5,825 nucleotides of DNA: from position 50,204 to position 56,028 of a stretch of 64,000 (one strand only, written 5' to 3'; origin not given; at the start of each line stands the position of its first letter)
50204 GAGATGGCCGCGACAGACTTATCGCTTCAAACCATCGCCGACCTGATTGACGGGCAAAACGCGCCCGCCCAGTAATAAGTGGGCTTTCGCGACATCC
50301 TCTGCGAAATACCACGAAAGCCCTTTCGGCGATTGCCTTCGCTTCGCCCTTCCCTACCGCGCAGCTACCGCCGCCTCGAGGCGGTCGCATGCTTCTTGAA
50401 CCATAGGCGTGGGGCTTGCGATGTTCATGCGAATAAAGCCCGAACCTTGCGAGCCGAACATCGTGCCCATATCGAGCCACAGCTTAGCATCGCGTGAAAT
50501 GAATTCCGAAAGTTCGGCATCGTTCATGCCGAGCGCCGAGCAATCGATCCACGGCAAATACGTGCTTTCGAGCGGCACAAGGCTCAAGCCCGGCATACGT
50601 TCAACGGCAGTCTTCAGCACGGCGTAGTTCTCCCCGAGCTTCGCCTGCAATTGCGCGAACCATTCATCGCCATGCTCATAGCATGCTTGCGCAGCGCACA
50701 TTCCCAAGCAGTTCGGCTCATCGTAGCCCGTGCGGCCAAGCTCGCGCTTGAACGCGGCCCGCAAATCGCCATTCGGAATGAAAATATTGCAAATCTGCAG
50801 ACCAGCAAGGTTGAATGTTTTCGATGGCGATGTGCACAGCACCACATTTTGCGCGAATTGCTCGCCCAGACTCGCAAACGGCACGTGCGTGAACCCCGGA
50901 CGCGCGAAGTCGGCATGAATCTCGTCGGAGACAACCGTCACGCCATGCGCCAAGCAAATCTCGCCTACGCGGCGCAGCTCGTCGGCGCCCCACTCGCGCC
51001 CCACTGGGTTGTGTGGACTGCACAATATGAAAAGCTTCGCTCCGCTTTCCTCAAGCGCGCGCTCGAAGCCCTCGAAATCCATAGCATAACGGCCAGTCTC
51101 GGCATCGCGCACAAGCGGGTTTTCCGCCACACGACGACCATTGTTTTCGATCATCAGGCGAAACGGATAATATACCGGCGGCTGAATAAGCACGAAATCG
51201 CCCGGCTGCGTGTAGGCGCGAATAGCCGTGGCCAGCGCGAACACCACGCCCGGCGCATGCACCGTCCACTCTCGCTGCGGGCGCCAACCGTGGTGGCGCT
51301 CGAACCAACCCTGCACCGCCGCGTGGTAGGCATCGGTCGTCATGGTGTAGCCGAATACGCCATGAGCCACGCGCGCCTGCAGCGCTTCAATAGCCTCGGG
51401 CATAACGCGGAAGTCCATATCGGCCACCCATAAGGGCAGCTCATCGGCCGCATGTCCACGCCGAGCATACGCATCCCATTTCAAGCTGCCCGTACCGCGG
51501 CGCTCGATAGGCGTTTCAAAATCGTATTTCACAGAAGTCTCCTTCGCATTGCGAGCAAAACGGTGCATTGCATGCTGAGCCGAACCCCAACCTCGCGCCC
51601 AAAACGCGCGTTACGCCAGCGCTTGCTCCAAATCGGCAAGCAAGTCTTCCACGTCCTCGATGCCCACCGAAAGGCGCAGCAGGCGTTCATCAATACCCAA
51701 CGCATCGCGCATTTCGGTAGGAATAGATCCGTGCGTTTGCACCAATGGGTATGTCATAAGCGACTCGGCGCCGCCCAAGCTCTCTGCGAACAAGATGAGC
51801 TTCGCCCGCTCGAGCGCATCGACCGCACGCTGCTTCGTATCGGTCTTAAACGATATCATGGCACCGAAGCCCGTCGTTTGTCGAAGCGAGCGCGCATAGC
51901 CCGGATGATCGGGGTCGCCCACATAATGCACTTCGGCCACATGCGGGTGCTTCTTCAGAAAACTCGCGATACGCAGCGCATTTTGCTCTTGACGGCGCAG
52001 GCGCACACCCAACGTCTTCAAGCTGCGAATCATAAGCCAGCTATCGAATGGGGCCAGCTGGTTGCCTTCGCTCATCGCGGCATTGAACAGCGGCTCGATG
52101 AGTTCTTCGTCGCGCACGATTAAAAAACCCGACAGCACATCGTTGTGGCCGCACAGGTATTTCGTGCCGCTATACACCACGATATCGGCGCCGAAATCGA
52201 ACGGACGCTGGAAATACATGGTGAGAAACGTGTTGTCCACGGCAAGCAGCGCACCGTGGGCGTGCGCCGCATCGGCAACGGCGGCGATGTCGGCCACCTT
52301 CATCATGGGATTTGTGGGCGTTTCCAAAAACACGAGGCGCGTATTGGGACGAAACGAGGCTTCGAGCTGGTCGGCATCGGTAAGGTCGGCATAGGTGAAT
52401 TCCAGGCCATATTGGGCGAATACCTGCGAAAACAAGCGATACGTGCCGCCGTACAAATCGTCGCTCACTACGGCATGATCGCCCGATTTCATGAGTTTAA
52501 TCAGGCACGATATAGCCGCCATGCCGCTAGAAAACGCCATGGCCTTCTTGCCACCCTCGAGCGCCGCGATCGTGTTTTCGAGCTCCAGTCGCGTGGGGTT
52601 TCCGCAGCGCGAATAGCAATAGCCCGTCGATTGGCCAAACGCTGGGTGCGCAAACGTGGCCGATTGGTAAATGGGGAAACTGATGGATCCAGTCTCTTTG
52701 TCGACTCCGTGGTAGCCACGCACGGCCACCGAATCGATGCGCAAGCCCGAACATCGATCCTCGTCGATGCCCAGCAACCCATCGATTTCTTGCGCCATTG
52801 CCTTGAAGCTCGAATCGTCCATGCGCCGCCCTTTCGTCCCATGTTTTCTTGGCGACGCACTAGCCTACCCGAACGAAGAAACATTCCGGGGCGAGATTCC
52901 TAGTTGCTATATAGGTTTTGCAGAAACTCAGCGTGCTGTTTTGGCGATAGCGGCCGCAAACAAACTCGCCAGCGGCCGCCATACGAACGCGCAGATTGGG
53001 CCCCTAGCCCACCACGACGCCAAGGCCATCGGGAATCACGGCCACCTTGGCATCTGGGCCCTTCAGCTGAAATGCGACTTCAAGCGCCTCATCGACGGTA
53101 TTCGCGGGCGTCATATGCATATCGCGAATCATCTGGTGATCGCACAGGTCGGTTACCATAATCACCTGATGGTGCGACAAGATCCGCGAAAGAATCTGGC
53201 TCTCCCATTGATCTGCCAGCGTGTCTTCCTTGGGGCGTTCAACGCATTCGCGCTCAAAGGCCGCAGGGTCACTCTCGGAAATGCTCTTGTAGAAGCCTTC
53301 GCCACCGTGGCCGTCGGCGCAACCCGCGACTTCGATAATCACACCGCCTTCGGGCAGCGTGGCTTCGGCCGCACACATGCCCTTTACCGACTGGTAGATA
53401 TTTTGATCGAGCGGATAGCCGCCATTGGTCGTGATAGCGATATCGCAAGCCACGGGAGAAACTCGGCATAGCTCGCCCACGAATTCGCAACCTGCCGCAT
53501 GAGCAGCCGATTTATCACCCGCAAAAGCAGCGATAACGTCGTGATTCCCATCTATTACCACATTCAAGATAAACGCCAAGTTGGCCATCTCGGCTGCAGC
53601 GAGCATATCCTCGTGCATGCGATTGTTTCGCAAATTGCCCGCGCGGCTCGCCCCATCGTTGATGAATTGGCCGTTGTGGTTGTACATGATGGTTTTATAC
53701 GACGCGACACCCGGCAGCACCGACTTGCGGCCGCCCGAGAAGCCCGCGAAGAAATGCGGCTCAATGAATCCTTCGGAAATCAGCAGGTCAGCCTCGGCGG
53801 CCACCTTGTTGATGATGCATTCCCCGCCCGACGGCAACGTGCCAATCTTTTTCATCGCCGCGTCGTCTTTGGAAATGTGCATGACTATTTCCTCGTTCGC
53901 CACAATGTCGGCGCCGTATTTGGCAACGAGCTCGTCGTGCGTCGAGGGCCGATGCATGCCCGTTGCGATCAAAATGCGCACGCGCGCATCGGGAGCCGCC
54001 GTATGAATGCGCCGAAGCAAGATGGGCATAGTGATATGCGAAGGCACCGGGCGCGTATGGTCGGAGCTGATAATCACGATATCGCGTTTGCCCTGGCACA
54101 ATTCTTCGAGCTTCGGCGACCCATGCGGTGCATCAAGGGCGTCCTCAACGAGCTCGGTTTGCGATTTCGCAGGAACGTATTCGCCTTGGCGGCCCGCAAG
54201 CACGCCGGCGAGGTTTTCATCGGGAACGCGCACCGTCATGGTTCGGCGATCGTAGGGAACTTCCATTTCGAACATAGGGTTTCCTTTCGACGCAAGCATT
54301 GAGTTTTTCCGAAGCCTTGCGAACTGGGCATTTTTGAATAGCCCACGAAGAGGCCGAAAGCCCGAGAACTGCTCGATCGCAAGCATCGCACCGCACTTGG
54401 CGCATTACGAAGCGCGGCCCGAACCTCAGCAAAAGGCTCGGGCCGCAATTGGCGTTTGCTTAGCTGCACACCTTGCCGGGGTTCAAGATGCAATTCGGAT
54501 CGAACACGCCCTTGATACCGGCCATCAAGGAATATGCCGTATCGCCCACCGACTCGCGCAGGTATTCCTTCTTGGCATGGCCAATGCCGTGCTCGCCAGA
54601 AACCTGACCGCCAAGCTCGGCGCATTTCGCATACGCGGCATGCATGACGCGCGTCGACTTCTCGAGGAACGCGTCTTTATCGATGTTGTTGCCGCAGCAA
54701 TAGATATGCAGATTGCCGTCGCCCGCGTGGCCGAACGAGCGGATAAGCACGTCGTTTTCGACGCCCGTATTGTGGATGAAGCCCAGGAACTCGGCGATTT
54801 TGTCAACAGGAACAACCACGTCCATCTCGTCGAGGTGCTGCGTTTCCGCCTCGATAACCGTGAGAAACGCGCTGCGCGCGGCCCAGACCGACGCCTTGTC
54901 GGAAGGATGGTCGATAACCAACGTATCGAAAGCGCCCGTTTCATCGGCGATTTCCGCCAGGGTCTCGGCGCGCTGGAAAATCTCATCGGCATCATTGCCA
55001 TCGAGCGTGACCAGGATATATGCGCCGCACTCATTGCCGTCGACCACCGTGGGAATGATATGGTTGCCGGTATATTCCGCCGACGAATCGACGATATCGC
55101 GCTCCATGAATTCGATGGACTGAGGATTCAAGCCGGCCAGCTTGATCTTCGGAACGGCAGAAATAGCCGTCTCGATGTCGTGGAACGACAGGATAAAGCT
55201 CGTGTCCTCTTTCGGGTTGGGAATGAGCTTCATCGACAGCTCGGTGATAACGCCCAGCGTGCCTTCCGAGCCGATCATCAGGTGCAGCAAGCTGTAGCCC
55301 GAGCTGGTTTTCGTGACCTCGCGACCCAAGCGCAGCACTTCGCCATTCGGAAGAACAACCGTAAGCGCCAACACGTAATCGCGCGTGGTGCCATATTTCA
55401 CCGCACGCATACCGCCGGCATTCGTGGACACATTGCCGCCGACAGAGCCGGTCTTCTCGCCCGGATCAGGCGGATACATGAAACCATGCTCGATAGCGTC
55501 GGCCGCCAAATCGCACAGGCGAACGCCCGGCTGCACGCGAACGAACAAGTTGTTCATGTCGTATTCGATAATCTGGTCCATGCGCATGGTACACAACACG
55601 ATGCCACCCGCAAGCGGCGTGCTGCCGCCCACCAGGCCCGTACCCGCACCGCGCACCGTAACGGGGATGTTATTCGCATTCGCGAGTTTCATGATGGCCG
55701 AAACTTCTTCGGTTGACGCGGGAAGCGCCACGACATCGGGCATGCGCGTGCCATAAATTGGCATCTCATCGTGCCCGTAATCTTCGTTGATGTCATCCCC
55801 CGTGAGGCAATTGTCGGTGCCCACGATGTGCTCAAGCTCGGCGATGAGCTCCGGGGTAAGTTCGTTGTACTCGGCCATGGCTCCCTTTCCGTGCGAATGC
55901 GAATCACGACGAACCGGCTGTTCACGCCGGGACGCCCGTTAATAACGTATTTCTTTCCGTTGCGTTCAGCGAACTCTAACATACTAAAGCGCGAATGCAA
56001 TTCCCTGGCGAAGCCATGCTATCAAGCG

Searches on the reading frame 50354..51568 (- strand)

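Call 30: search_protein_families(library=pfam, proteins=[window:50354-51568:-], max_evalue=0.0001)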
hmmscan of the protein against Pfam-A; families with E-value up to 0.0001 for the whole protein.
window:50354-51568:- (404 aa): 1 family
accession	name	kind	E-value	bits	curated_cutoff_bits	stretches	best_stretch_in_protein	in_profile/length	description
PF00155.27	Aminotran_1_2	-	4.4e-37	128.6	19.7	1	48-397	8-361/361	Aminotransferase class I and II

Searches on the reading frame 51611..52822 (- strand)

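Call 30: search_protein_families(library=pfam, proteins=[window:51611-52822:-], max_evalue=0.0001)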
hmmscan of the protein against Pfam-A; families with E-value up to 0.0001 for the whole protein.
window:51611-52822:- (403 aa): 3 families
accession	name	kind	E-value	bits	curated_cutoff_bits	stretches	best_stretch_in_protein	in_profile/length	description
PF01053.26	Cys_Met_Meta_PP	-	7.3e-140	466.3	27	1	32-402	3-380/381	Cys/Met metabolism PLP-dependent enzyme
PF00155.27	Aminotran_1_2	-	2.5e-08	34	19.7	1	74-212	39-200/361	Aminotransferase class I and II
PF00266.25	Aminotran_5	-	1.3e-06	28.1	21.5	1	103-238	77-215/371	Aminotransferase class-V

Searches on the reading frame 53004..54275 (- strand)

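Call 30: search_protein_families(library=pfam, proteins=[window:53004-54275:-], max_evalue=0.0001)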
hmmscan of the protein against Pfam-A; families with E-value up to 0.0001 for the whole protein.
window:53004-54275:- (423 aa): 3 families
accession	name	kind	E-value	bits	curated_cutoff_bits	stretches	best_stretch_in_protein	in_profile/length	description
PF09861.14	Lar_N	-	1.4e-70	237.1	23.3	1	8-210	1-201/204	Lactate racemase N-terminal domain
PF21113.2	LarA_C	-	1.1e-66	223.9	25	1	273-422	2-152/152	Lactate racemase C-terminal domain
PF04015.17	DUF362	-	9.7e-05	22.9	24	0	80-246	15-170/200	Domain of unknown function (DUF362)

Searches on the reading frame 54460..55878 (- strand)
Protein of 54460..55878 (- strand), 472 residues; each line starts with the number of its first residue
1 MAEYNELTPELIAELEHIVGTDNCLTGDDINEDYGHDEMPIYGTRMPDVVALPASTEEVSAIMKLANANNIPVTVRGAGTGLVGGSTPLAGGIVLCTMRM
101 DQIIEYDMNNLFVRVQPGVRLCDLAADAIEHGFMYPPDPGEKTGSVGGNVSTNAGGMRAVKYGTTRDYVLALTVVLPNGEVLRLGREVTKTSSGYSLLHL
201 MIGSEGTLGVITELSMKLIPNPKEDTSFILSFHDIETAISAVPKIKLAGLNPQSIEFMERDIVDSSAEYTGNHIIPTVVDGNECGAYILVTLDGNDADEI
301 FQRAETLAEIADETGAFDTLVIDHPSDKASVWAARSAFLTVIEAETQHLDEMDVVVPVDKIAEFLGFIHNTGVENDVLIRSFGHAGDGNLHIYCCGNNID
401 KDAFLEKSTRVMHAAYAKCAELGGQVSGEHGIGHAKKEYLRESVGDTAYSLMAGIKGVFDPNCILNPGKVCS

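Call 30: search_protein_families(library=pfam, proteins=[window:54460-55878:-], max_evalue=0.0001)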
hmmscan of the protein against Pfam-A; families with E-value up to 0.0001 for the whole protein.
window:54460-55878:- (472 aa): 2 families
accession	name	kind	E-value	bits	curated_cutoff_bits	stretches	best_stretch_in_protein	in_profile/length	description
PF02913.24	FAD-oxidase_C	-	1.9e-53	182.2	21.2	1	222-470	2-248/248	FAD linked oxidases, C-terminal domain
PF01565.28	FAD_binding_4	-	2.9e-43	147.4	26.4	1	47-185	1-139/139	FAD binding domain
